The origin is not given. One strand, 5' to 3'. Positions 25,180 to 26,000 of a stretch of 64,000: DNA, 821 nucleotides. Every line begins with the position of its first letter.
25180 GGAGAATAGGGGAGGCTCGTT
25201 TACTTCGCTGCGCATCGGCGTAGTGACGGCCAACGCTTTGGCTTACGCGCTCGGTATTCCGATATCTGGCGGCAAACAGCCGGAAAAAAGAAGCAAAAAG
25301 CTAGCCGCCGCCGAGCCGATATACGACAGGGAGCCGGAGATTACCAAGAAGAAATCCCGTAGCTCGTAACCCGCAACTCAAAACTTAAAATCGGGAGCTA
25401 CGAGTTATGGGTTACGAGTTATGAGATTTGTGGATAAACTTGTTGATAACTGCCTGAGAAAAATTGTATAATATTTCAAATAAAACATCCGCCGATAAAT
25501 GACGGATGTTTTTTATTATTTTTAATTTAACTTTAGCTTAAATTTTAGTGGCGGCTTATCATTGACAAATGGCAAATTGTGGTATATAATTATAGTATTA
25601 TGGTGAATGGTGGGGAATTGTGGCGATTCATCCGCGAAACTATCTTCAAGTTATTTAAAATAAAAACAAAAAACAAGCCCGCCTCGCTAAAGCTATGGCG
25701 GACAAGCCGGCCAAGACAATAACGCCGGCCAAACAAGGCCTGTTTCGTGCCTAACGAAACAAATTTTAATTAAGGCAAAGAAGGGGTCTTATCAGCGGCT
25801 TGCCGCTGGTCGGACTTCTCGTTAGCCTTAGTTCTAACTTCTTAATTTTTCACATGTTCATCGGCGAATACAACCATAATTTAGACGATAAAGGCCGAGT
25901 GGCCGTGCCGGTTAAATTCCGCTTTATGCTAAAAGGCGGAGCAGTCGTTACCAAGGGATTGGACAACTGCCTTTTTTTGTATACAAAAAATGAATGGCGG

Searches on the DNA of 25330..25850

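Call 65: search_rna_families(source=window, start=25330, end=25850, threshold=evalue, max_evalue=1)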
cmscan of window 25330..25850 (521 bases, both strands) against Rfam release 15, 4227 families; matches with E-value up to 1: 9.
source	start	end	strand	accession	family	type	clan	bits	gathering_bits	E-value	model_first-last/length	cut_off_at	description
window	25477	25542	-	RF02495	ohsC_RNA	Gene; antitoxin;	-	24.4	50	0.2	1-77/77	no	Oppression of Hydrophobic ORF by sRNA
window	25428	25520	+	RF01771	rnk_leader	Cis-reg; leader;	-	22.5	50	0.19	1-109/109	no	Enterobacteria rnk leader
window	25476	25610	-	RF04182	GibS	Gene; sRNA;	-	22.5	115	0.75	1-142/142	no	GibS sRNA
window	25339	25439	+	RF03940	MIR9563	Gene; miRNA;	-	22.3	90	0.094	1-127/127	no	MIR9563 microRNA precursor family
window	25339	25439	-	RF03940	MIR9563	Gene; miRNA;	-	21.1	90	0.19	1-127/127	no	MIR9563 microRNA precursor family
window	25684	25813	-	RF02230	sX11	Gene; sRNA;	-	20.5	70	0.13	1-138/138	no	Proteobacterial sRNA sX11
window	25770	25833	+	RF04118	MIR9481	Gene; miRNA;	-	18.2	130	0.46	1-135/135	no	MIR9481 microRNA precursor family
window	25478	25552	-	RF01472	rli40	Gene; sRNA;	-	15.9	100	0.12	1-263/263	no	Listeria sRNA rli40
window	25565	25631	+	RF01477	rli43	Gene; sRNA;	-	13.6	100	0.71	97-170/255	no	Listeria sRNA rli43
